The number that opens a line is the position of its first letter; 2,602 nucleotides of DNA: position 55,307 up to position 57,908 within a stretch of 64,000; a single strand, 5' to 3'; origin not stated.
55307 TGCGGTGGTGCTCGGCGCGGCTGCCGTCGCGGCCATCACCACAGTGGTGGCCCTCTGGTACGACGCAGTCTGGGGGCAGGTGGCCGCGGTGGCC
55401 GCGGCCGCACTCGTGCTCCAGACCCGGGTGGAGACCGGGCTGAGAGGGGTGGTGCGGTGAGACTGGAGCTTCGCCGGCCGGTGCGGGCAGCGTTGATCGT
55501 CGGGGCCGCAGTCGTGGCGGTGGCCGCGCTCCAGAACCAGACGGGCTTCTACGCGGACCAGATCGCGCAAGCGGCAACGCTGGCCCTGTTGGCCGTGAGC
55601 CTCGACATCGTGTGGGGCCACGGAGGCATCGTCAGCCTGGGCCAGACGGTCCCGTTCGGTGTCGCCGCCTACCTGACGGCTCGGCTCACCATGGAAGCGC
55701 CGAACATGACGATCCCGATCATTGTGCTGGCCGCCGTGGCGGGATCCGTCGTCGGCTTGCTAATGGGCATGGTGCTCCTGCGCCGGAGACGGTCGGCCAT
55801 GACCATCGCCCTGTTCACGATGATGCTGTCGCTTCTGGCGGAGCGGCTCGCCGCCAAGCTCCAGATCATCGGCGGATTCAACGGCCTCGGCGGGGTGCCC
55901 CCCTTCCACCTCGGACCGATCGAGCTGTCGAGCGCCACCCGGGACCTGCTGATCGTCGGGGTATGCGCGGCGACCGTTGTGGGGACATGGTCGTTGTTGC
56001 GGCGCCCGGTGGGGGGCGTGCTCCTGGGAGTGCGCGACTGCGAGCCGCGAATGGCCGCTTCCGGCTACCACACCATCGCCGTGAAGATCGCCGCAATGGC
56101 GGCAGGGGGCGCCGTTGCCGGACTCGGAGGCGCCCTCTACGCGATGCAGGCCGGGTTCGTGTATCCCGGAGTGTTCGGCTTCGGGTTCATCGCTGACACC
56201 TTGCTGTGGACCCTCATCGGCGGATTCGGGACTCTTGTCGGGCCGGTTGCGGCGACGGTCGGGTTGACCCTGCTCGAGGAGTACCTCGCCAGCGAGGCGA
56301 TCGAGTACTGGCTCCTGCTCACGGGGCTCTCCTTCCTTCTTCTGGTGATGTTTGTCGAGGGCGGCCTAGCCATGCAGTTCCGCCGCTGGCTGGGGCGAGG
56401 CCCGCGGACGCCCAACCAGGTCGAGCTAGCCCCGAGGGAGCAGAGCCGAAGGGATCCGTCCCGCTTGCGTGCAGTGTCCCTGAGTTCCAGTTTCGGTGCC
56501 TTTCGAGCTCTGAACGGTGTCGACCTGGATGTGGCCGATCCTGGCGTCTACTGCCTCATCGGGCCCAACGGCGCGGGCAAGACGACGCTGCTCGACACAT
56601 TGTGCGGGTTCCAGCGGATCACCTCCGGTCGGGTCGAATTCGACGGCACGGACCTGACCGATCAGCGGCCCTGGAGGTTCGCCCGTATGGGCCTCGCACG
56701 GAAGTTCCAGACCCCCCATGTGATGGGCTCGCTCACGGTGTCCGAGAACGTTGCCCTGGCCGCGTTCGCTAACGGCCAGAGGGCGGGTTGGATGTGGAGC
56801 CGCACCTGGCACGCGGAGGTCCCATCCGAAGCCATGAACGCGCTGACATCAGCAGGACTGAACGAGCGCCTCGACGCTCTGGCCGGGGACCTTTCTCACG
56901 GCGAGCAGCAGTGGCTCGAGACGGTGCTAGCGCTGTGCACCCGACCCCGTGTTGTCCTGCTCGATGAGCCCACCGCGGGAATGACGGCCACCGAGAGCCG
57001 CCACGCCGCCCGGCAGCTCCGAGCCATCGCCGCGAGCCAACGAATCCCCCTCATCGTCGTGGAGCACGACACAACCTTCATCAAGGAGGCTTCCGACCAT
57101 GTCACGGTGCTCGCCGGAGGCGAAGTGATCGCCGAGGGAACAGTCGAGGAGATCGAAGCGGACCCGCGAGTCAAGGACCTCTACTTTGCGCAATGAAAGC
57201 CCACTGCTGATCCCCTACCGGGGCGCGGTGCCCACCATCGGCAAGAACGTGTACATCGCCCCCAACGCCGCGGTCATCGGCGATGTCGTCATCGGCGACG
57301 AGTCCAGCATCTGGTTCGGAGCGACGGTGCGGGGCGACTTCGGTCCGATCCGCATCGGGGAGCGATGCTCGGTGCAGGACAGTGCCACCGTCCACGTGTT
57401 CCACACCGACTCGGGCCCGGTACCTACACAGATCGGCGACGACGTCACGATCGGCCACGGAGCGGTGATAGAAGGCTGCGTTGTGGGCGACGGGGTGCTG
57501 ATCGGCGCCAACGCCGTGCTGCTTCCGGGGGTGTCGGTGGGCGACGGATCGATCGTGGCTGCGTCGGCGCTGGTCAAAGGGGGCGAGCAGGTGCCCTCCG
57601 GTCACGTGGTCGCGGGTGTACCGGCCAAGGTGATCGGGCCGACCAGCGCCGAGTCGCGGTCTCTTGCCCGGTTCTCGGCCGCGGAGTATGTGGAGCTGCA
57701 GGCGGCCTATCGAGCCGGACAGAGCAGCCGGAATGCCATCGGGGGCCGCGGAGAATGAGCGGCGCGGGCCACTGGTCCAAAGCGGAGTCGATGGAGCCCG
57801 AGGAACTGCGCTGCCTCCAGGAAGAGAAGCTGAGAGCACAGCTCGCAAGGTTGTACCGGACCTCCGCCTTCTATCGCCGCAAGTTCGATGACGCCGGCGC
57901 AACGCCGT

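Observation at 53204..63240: MarR-headed operon interleaving a LIV-type ABC importer with PaaY-like, PaaK-like, thiolase, amidase and kynurenine-formamidase genes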

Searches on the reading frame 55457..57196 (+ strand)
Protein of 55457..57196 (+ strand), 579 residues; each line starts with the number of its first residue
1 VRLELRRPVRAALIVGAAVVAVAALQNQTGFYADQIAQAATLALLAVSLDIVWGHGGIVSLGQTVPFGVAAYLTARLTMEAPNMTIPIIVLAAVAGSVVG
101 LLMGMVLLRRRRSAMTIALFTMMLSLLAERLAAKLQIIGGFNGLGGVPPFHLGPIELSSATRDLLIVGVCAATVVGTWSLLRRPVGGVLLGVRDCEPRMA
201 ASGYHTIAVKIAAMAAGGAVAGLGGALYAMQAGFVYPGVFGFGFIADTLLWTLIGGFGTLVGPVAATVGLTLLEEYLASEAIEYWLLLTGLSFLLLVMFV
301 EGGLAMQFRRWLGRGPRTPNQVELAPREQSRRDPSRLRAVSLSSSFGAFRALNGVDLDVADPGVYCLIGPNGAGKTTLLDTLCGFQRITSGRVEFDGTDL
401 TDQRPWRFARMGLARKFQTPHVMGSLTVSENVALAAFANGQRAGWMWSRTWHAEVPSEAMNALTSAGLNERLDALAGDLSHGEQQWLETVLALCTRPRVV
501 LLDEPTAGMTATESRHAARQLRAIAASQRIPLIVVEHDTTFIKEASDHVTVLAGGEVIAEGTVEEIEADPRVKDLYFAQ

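Call 6: search_protein_families(library=pfam, proteins=[window:55457-57196:+], max_evalue=0.001)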
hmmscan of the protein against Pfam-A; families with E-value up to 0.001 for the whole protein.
window:55457-57196:+ (579 aa): 6 families
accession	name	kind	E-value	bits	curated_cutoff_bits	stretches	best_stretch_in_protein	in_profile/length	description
PF02653.21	BPD_transp_2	-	1.2e-27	97.2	26.8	1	36-296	6-268/269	Branched-chain amino acid transport system / permease component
PF00005.33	ABC_tran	-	3.1e-26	93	25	1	352-507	1-137/137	ABC transporter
PF13304.12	AAA_21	-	4.2e-08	34.1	27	1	365-390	2-26/304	AAA domain, putative AbiEii toxin, Type IV TA system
PF13476.12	AAA_23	-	4.8e-06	27.8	27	1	346-383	7-40/201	AAA domain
PF12399.14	BCA_ABC_TP_C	-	0.00014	21.8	25.5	1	556-576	1-21/27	Branched-chain amino acid ATP-binding cassette transporter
PF13555.12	AAA_29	-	0.00018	21.6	27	1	353-382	13-42/61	P-loop containing region of AAA domain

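Call 7: search_protein_families(library=ncbifam, proteins=[window:55457-57196:+], max_evalue=0.001)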
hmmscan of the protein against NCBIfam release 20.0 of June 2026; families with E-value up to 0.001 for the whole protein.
window:55457-57196:+ (579 aa): 183 families (the best 25 are shown)
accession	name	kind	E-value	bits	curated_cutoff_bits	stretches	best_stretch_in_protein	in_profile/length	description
TIGR03411.1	urea_trans_UrtD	equivalog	4.2e-69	232.9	304.1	1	338-577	4-240/242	urea ABC transporter ATP-binding protein UrtD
NF008449.1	PRK11300.1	equivalog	5.6e-43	147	362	1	338-577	7-252/255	high-affinity branched-chain amino acid ABC transporter ATP-binding protein LivG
TIGR03410.1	urea_trans_UrtE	equivalog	1.5e-39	135.8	285.8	1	340-569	4-222/230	urea ABC transporter ATP-binding subunit UrtE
TIGR03408.1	urea_trans_UrtC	equivalog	4.2e-36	125.3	296.2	2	89-305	92-311/313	urea ABC transporter permease subunit UrtC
TIGR03727.1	urea_t_UrtC_arc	equivalog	1.6e-35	122.7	575.55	1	11-320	30-353/369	urea ABC transporter, permease protein UrtC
TIGR03864.1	PQQ_ABC_ATP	hypoth_equivalog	3.7e-33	114.9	302.25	1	340-575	5-228/236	ABC transporter, ATP-binding subunit, PQQ-dependent alcohol dehydrogenase system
TIGR02315.1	ABC_phnC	equivalog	1.3e-31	109.9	266.1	1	341-576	6-242/243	phosphonate ABC transporter ATP-binding protein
TIGR01188.1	drrA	subfamily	4.4e-31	108.3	312.45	1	345-567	2-212/302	daunorubicin resistance ABC transporter, ATP-binding protein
TIGR04406.1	LPS_export_lptB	equivalog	1.5e-30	106.3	240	1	337-577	2-233/239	LPS export ABC transporter ATP-binding protein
NF010068.0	PRK13548.1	equivalog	1.5e-30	106.2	261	1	337-576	6-240/261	heme ABC transporter ATP-binding protein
NF047930.1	ABC_ATP_B6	equivalog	2.3e-30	105.7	670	1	345-568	11-225/510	putative B6 ABC transporter ATP-binding protein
TIGR03265.1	PhnT2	equivalog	1.7e-29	103.2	457.7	1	340-572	8-228/353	putative 2-aminoethylphosphonate ABC transporter ATP-binding protein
TIGR03873.1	F420-0_ABC_ATP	hypoth_equivalog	1e-28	100.3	372.4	1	337-576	2-234/256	putative F420-0 ABC transporter ATP-binding protein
TIGR00968.1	3a0106s01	subfamily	1.4e-27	96.8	342.75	1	342-571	6-223/237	sulfate ABC transporter ATP-binding protein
NF008626.0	PRK11614.1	equivalog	1.5e-27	96.6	441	1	341-577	10-235/237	high-affinity branched-chain amino acid ABC transporter ATP-binding protein LivF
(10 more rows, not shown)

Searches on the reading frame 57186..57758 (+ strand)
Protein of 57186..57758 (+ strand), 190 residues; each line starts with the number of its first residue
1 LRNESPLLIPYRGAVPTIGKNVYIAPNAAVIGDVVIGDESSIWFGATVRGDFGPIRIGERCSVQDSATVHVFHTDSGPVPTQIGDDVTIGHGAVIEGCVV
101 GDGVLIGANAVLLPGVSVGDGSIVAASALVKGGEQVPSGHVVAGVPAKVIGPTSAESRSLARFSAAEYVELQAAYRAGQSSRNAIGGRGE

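Call 6: search_protein_families(library=pfam, proteins=[window:57186-57758:+], max_evalue=0.001)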
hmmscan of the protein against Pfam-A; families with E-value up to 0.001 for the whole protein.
window:57186-57758:+ (190 aa): 4 families
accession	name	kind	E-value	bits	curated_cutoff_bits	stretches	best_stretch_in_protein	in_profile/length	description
PF00132.30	Hexapep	-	1.3e-24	85.3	27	2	17-50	3-36/36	Bacterial transferase hexapeptide (six repeats)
PF14602.12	Hexapep_2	-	2.3e-11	43.7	27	2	80-112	1-32/34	Hexapeptide repeat of succinyl-transferase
PF25084.1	LbH_EIF2B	-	8e-08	32.7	54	1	20-127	8-102/105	EIF2B subunit epsilon LbH domain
PF21711.3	DCTN5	-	1.3e-05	25.4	40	1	35-151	35-155/182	Dynactin subunit 5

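Call 7: search_protein_families(library=ncbifam, proteins=[window:57186-57758:+], max_evalue=0.001)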
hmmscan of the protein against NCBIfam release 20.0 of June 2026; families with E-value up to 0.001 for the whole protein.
window:57186-57758:+ (190 aa): 39 families (the best 25 are shown)
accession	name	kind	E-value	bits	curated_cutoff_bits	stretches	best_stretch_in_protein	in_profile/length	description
NF050158.1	CarbAnhydGPos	equivalog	4.3e-41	140.4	250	1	8-180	2-170/172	gamma carbonic anhydrase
TIGR02287.1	PaaY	equivalog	2.2e-32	112.3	319.6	1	13-172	6-161/192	phenylacetic acid degradation protein PaaY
NF010150.1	PRK13627.1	equivalog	4.1e-28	98.4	305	1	11-178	6-169/196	carnitine operon protein CaiE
TIGR03570.1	NeuD_NnaD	subfamily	5.2e-17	62.1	160.8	2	56-148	119-202/202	NeuD/PglB/VioB family sugar acetyltransferase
TIGR03532.1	DapD_Ac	equivalog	3.4e-16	59.6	231.75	1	21-158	86-219/231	2,3,4,5-tetrahydropyridine-2,6-dicarboxylate N-acetyltransferase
NF053794.1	beta_CO2some_M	equivalog_domain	6.3e-14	51.9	550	1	14-143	18-153/320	beta-carboxysome scaffolding protein CcmM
NF058585.1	HptprglPActTf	PfamEq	1.5e-13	50.7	300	1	98-155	107-162/172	heptaprenylglyceryl phosphate O-acetyltransferase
NF002060.0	PRK00892.1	subfamily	3.8e-13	49.3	207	2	81-136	114-170/345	UDP-3-O-(3-hydroxymyristoyl)glucosamine N-acyltransferase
NF040597.1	carb_anhyd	equivalog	4.9e-12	45.9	380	1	14-144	59-205/248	carbonic anhydrase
NF041874.1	EPS_EpsC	equivalog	2.9e-11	43.4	150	2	84-150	91-164/168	serine O-acetyltransferase EpsC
NF007240.0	PRK09677.1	equivalog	2.9e-11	43.2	243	1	98-156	131-187/192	putative lipopolysaccharide biosynthesis O-acetyl transferase WbbJ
TIGR03308.1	phn_thr-fam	hypoth_equivalog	1.6e-10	41.2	201.65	2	99-154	110-163/204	phosphonate metabolim protein, transferase hexapeptide repeat family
TIGR01853.1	lipid_A_lpxD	equivalog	3.2e-10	39.5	242.5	2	16-69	123-173/325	UDP-3-O-(3-hydroxymyristoyl)glucosamine N-acyltransferase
NF000311.1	Vat_ABCDEFH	equivalog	1.1e-09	38.1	300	1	98-152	111-163/201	Vat family streptogramin A O-acetyltransferase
NF007499.0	PRK10092.1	equivalog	1.2e-09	38.2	314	1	51-150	90-180/183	maltose O-acetyltransferase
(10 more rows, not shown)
